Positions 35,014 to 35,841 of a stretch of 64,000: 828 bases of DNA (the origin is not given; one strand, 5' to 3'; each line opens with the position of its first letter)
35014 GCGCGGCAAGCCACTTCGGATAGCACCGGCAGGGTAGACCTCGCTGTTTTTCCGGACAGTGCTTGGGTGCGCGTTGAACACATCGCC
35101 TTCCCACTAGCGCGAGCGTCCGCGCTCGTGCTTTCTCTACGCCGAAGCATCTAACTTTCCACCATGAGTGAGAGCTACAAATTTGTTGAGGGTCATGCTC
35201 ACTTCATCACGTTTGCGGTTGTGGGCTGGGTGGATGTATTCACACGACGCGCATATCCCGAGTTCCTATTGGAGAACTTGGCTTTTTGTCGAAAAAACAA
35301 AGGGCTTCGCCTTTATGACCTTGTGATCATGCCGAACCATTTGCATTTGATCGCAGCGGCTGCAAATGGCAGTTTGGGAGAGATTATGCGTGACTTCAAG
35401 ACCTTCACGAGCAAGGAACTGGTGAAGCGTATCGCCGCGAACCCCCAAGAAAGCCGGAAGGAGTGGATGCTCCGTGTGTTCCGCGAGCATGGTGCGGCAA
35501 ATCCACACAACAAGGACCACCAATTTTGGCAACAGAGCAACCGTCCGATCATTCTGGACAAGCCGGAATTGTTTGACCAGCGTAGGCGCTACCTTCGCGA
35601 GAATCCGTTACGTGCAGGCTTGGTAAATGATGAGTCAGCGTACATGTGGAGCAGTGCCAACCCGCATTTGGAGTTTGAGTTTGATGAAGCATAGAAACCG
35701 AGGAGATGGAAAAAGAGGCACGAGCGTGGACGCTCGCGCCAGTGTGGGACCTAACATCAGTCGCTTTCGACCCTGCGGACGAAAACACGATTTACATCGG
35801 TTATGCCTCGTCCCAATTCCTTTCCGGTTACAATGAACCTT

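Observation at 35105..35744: Canonical REP–RAYT–REP unit in a Bacteroidota genome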

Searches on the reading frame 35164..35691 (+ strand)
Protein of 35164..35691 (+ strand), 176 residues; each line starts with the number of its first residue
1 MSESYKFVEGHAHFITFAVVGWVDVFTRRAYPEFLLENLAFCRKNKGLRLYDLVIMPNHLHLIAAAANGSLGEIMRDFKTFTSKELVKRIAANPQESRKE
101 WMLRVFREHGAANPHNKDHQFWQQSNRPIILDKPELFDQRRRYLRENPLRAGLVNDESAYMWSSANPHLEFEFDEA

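Call 6: search_protein_families(library=pfam, proteins=[window:35164-35691:+], max_evalue=0.01)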
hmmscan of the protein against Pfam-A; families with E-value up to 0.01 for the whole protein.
window:35164-35691:+ (176 aa): 1 family
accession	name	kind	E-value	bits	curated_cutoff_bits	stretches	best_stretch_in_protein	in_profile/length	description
PF01797.21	Y1_Tnp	-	9e-06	26.3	23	1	25-96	19-90/121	Transposase IS200 like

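Call 7: search_protein_families(library=ncbifam, proteins=[window:35164-35691:+], max_evalue=0.01)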
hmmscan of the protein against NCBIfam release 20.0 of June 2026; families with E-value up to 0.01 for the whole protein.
window:35164-35691:+ (176 aa): 2 families
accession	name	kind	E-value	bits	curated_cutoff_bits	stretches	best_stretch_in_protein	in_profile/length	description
NF047646.1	REP_Tyr_transpos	equivalog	2.5e-23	82.6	80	1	7-163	6-146/146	REP-associated tyrosine transposase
NF033573.1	transpos_IS200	equivalog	0.00046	20.4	55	1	39-100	38-102/126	IS200/IS605 family transposase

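Call 11: find_encoding_contigs(protein=window:35164-35691:+, flank=10000, max_places=10)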
Protein window:35164-35691:+ (176 aa): 22 contigs read that carry it; 10 places shown.
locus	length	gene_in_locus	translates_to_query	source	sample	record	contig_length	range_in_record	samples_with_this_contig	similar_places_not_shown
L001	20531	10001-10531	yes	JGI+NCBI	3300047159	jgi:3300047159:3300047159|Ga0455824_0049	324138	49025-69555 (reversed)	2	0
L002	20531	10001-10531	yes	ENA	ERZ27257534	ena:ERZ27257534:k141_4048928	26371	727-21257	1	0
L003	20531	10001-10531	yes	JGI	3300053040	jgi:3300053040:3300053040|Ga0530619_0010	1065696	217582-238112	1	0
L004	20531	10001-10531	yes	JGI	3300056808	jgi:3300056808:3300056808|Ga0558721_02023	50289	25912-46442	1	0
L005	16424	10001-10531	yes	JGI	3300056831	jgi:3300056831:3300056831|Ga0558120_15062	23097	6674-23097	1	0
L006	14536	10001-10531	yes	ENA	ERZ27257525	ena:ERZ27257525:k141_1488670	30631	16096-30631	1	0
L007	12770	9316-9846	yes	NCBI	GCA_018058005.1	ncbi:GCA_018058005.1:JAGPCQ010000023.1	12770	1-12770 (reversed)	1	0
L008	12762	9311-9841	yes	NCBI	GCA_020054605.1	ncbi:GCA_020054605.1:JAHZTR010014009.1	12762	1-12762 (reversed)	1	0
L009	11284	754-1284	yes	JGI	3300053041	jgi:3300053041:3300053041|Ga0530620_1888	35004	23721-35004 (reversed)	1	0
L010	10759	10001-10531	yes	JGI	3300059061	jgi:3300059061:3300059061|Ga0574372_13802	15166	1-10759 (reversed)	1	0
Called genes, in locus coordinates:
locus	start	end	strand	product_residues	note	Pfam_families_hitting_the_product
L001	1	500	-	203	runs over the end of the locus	PF13505:OMP_b-brl (weak), PF13568:OMP_b-brl_2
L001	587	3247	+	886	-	PF18911:PKD_4, PF00801:PKD, PF13573:SprB, PF00801:PKD (weak), PF18911:PKD_4, PF00801:PKD (weak), PF18911:PKD_4, PF13585:CHU_C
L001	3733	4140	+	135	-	-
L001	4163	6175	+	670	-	PF13229:Beta_helix (weak)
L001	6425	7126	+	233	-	-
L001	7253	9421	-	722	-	PF02897:Peptidase_S9_N, PF00326:Peptidase_S9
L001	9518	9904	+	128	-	-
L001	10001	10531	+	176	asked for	PF01797:Y1_Tnp (weak)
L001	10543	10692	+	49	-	-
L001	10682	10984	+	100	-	PF18962:Por_Secre_tail (weak)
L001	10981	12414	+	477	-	PF17164:DUF5122, PF18962:Por_Secre_tail (weak)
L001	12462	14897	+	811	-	PF07715:Plug, PF00593:TonB_dep_Rec_b-barrel, PF14905:OMP_b-brl_3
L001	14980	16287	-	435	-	PF07536:HWE_HK (weak), PF07568:HisKA_2, PF02518:HATPase_c (weak)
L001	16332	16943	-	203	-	-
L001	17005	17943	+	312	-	PF01936:NYN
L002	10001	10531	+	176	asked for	PF01797:Y1_Tnp (weak)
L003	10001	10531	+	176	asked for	PF01797:Y1_Tnp (weak)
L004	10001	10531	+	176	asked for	PF01797:Y1_Tnp (weak)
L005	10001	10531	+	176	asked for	PF01797:Y1_Tnp (weak)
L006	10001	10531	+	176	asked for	PF01797:Y1_Tnp (weak)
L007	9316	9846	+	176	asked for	PF01797:Y1_Tnp (weak)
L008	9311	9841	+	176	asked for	PF01797:Y1_Tnp (weak)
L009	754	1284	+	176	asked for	PF01797:Y1_Tnp (weak)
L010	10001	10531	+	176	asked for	PF01797:Y1_Tnp (weak)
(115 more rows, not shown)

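Call 20: find_homologous_proteins(query=window:35164-35691:+, max_evalue=0.00001)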
Query window:35164-35691:+ (176 aa): 216 proteins with E <= 0.00001 among 244 candidates; the best 120 are listed.
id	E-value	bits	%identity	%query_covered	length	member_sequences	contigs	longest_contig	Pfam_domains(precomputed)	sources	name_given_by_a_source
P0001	7.5e-105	366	91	100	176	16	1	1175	PF01797.22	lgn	-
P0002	8.1e-103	360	89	100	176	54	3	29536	PF01797.22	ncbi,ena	-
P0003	1.2e-102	359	89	100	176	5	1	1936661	PF01797.22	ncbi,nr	ncbi:MAG: transposase [Flavobacteriales bacterium]|nr:transposase [Flavobacteriales bacterium]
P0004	8.6e-99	346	86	100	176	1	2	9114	PF01797.22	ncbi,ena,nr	ncbi:MAG TPA: transposase [Flavobacteriales bacterium]|nr:transposase [Flavobacteriales bacterium]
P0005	1.7e-96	339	84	100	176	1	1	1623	-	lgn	-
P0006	1.2e-95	336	82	100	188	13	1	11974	PF01797.22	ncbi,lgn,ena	-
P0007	1.2e-94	333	83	100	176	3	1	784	PF01797.22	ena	-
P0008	5.2e-91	321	78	100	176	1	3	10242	PF01797.22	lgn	-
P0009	4.8e-90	318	78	100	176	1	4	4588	PF01797.22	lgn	-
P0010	6.8e-90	317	77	100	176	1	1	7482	PF01797.22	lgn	-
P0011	5.5e-88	311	76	100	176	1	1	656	PF01797.22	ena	-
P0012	3.2e-87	309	79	99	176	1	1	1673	PF01797.22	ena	-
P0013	1.4e-81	290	73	100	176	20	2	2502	PF01797.22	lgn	-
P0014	3.7e-81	289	73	100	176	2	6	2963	PF01797.22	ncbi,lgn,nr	ncbi:MAG: transposase [Flavobacteriales bacterium]|nr:transposase [Flavobacteriales bacterium]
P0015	1.5e-80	287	73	100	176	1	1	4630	PF01797.22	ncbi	-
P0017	3.5e-80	286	72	100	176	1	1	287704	PF01797.22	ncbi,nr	ncbi:MAG: transposase [Flavobacteriales bacterium]|nr:transposase [Flavobacteriales bacterium]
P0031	1.8e-62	228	57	99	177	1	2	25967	-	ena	-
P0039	1.8e-50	189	51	94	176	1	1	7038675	PF01797.22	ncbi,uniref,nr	ncbi:transposase [Adhaeribacter arboris]|uniref:Transposase n=1 Tax=Adhaeribacter arboris TaxID=2072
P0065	5.0e-47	178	49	91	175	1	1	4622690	PF01797.22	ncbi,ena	-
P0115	6.3e-43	165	46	95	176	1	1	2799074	PF01797.22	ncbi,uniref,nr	ncbi:REP-associated tyrosine transposase [Sabulibacter ruber]|uniref:REP-associated tyrosine transpo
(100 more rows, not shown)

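Call 26: find_encoding_contigs(protein=P0003, flank=10000, max_places=3)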
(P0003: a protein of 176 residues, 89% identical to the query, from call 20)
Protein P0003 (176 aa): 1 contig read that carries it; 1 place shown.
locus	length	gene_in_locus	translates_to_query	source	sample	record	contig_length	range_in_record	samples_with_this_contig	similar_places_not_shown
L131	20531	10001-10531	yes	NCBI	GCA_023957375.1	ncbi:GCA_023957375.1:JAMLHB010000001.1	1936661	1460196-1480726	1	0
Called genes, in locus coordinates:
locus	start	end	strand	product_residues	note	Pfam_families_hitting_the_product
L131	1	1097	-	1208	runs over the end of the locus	PF00384:Molybdopterin, PF28599:NarG_dom_V, PF01568:Molydop_binding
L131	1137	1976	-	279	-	PF00034:Cytochrom_C, PF13442:Cytochrome_CBB3 (weak)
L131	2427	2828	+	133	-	PF07661:MORN_2 (faint)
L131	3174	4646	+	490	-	PF07690:MFS_1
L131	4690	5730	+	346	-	PF03595:SLAC1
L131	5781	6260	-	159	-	-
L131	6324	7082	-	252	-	PF22435:MRM3-like_sub_bind, PF00588:SpoU_methylase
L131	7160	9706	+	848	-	PF07244:POTRA (faint), PF01103:Omp85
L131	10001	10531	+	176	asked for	PF01797:Y1_Tnp (weak)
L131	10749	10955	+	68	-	-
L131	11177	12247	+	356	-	PF01791:DeoC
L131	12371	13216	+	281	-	PF01039:Carboxyl_trans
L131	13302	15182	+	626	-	PF00801:PKD (weak), PF06832:BiPBP_C (faint), PF18911:PKD_4, PF13585:CHU_C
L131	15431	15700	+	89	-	PF00312:Ribosomal_S15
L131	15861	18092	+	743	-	PF01138:RNase_PH, PF03725:RNase_PH_C, PF03726:PNPase, PF01138:RNase_PH, PF00013:KH_1, PF00575:S1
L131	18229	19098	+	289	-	PF00140:Sigma70_r1_2, PF04542:Sigma70_r2, PF04539:Sigma70_r3, PF04545:Sigma70_r4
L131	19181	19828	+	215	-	PF00834:Ribul_P_3_epim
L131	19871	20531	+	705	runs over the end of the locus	PF05572:Peptidase_M43, PF20009:GEVED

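Call 27: search_solved_structures(query=window:35164-35691:+, max_evalue=1, show_alignments=2)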
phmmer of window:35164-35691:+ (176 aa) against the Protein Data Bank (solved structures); distinct sequences matched with E-value up to 1: 3.
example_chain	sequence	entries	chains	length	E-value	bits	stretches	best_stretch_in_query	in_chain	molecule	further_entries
2xo6_A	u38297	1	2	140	0.81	12.7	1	43-101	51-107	TRANSPOSASE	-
2xm3_A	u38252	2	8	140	0.81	12.7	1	43-101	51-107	TRANSPOSASE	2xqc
2xma_A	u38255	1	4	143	0.85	12.6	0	43-101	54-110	TRANSPOSASE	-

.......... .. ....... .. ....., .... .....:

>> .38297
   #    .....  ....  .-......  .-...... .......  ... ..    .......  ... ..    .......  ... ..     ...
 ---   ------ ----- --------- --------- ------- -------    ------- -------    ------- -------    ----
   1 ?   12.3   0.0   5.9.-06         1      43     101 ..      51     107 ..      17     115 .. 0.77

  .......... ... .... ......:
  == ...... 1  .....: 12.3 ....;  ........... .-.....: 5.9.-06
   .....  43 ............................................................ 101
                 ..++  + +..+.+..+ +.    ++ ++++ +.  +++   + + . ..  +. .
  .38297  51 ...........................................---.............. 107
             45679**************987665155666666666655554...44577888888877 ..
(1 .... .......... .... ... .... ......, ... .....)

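Call 39: find_encoding_contigs(protein=P0002, flank=6000, max_places=3)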
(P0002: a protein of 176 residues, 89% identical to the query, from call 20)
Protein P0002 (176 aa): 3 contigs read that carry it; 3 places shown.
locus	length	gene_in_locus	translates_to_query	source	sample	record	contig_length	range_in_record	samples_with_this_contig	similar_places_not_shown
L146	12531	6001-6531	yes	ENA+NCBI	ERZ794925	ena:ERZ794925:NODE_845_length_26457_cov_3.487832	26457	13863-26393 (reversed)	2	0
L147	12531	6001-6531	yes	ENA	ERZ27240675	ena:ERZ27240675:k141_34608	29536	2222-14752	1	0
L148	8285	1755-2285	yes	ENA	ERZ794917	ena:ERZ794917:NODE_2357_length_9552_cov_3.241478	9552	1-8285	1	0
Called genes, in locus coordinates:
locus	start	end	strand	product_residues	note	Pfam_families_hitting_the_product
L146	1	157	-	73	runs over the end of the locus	?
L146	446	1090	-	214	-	PF16584:LolA_2 (weak), PF03548:LolA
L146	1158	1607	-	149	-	PF00856:SET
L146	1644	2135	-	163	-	PF00856:SET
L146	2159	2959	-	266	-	PF01209:Ubie_methyltran (weak), PF13489:Methyltransf_23, PF13847:Methyltransf_31, PF08241:Methyltransf_11, PF08242:Methyltransf_12, PF13649:Methyltransf_25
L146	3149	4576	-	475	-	PF07670:Gate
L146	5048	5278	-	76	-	-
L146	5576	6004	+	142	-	PF01797:Y1_Tnp (weak)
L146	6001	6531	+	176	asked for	PF01797:Y1_Tnp (weak)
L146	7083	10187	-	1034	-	PF04313:HSDR_N, PF00270:DEAD (weak), PF04851:ResIII, PF18766:SWI2_SNF2, PF22679:T1R_D3-like, PF12008:EcoR124_C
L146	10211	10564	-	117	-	PF05635:23S_rRNA_IVP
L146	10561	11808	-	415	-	-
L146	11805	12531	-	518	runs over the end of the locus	PF12161:HsdM_N, PF02384:N6_Mtase, PF07669:Eco57I (weak)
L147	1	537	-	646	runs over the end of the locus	PF02705:K_trans, PF22776:K_trans_C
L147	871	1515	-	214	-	PF16584:LolA_2 (weak), PF03548:LolA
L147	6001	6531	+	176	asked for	PF01797:Y1_Tnp (weak)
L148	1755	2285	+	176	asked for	PF01797:Y1_Tnp (weak)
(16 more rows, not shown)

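Call 40: find_encoding_contigs(protein=P0017, flank=6000, max_places=2)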
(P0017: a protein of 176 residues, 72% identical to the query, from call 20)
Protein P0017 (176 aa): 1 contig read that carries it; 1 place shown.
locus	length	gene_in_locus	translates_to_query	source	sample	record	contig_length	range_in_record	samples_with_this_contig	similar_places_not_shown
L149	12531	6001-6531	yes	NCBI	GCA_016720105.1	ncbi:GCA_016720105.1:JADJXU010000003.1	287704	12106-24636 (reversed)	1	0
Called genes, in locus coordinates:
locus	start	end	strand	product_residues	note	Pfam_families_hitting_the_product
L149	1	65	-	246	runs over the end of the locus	PF00512:HisKA, PF02518:HATPase_c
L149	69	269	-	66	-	-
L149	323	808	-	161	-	PF18962:Por_Secre_tail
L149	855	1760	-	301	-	PF17164:DUF5122 (faint)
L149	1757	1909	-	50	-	-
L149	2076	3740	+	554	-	-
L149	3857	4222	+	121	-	-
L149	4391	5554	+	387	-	PF05048:NosD, PF13229:Beta_helix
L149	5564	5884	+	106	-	-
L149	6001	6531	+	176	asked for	PF01797:Y1_Tnp (weak)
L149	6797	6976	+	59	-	-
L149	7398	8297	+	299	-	PF09603:Fib_succ_major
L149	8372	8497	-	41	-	-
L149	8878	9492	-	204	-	-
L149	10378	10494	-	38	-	PF09954:DUF2188 (weak)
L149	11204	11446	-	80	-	-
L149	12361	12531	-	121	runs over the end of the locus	PF07510:GmrSD_C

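Call 41: find_encoding_contigs(protein=P0006, flank=6000, max_places=2)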
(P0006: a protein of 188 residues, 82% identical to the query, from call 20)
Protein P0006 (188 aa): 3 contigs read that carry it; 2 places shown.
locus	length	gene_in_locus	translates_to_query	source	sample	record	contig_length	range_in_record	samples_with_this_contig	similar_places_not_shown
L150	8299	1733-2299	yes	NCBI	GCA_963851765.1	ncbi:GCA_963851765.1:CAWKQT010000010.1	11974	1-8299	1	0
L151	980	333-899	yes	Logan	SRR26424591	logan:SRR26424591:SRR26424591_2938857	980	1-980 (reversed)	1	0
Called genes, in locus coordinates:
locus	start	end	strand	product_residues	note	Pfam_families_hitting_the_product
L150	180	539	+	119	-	PF00072:Response_reg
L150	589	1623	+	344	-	PF01266:DAO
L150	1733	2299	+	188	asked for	PF01797:Y1_Tnp (weak)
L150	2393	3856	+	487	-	PF17164:DUF5122 (weak), PF18962:Por_Secre_tail (weak)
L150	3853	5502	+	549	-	PF17164:DUF5122, PF18962:Por_Secre_tail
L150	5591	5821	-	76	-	PF15919:HicB_lk_antitox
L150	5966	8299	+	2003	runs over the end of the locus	?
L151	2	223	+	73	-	?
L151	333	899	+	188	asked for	PF01797:Y1_Tnp (weak)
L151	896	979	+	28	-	?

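Call 47: search_solved_structures(query=A2, max_evalue=1, show_alignments=2)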
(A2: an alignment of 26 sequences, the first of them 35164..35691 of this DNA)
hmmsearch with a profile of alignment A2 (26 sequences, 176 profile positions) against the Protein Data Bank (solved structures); distinct sequences matched with E-value up to 1: 8.
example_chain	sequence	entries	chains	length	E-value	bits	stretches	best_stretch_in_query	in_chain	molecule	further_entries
4er8_A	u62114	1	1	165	2.4e-06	30.7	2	120-167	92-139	TnpArep for protein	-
2xm3_A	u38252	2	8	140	0.026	17.5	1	43-87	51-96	TRANSPOSASE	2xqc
2xo6_A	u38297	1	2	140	0.028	17.5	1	43-87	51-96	TRANSPOSASE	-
2xma_A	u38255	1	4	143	0.028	17.5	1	43-87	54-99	TRANSPOSASE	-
6y07_A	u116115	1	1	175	0.085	15.9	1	62-100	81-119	sohair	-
7aor_m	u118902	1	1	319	0.25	14.3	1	110-157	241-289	bS18m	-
2fyx_A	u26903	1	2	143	0.45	13.5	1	42-89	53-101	transposase, putative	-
4x9p_A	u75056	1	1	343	0.91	12.5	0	60-121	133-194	Annexin A2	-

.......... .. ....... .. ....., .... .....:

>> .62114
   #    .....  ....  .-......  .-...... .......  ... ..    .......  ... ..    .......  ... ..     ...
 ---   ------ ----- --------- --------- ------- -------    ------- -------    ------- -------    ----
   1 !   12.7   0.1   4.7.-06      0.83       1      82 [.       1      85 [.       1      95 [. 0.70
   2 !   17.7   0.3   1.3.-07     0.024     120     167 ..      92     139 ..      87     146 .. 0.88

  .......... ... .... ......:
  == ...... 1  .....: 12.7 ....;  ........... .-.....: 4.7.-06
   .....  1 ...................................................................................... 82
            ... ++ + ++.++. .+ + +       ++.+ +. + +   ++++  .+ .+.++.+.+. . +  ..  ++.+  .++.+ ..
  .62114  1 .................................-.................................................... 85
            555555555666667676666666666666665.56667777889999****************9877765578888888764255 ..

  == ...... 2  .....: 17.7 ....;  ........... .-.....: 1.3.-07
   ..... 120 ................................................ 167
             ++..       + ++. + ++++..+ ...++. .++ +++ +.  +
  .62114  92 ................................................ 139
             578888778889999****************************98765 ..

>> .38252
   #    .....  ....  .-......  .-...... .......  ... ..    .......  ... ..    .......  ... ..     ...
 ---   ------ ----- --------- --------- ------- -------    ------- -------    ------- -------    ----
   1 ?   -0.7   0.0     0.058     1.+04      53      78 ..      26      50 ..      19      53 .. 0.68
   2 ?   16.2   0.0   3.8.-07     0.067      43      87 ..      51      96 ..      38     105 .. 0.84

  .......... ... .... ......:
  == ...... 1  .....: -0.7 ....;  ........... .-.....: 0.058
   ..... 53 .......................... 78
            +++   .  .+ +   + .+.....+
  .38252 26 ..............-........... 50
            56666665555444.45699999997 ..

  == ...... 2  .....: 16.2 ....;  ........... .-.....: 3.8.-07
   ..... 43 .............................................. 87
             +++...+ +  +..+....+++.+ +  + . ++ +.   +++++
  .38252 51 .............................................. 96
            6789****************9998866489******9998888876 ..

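Call 52: find_encoding_contigs(protein=P0039, flank=4000, max_places=2)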
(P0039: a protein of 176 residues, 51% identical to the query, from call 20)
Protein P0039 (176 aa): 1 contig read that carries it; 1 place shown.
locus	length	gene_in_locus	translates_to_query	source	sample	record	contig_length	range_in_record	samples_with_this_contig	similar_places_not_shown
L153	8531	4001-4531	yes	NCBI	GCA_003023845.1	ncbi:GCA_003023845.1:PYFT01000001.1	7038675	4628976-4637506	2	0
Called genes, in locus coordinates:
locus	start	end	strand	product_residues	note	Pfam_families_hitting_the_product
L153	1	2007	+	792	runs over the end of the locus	PF03477:ATP-cone, PF00317:Ribonuc_red_lgN, PF02867:Ribonuc_red_lgC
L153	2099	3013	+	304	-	PF00027:cNMP_binding, PF10137:CAP12-PCTIR_TIR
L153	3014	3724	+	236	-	-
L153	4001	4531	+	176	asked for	PF01797:Y1_Tnp (weak)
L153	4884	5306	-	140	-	PF00472:RF-1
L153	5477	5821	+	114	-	-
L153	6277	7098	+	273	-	PF08447:PAS_3, PF00196:GerE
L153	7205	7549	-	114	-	PF12680:SnoaL_2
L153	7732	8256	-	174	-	PF00210:Ferritin, PF02915:Rubrerythrin (weak)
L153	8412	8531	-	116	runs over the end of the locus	-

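Call 53: find_encoding_contigs(protein=P0065, flank=4000, max_places=2)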
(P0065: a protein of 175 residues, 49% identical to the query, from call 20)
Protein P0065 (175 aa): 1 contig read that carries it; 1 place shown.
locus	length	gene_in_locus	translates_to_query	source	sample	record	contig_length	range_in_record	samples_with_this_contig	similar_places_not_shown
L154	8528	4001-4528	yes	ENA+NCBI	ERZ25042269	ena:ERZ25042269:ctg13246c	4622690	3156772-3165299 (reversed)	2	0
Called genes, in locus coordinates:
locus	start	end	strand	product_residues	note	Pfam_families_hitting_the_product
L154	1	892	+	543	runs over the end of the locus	-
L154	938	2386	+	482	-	-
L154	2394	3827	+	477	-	-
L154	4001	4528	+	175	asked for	PF01797:Y1_Tnp (weak)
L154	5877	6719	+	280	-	PF00877:NLPC_P60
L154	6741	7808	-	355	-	PF19408:PKD_6 (faint)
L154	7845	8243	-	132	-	-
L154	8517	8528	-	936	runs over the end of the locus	PF00521:DNA_topoisoIV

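Call 54: find_encoding_contigs(protein=P0115, flank=4000, max_places=2)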
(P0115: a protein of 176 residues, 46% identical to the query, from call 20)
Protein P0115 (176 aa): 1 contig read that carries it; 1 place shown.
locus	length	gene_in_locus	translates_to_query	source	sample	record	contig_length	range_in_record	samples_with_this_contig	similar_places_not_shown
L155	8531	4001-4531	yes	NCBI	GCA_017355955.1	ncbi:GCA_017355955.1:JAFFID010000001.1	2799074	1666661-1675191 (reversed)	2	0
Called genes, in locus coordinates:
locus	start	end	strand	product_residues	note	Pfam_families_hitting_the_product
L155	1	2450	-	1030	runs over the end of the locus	PF01339:CheB_methylest, PF03705:CheR_N, PF01739:CheR, PF28159:CEP89 (faint), PF08448:PAS_4 (faint), PF05701:WEMBL (faint), PF13596:PAS_10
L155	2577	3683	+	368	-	PF01339:CheB_methylest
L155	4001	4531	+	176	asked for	PF01797:Y1_Tnp (weak)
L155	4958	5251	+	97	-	-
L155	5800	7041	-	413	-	PF00266:Aminotran_5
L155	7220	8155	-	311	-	PF01112:Asparaginase_2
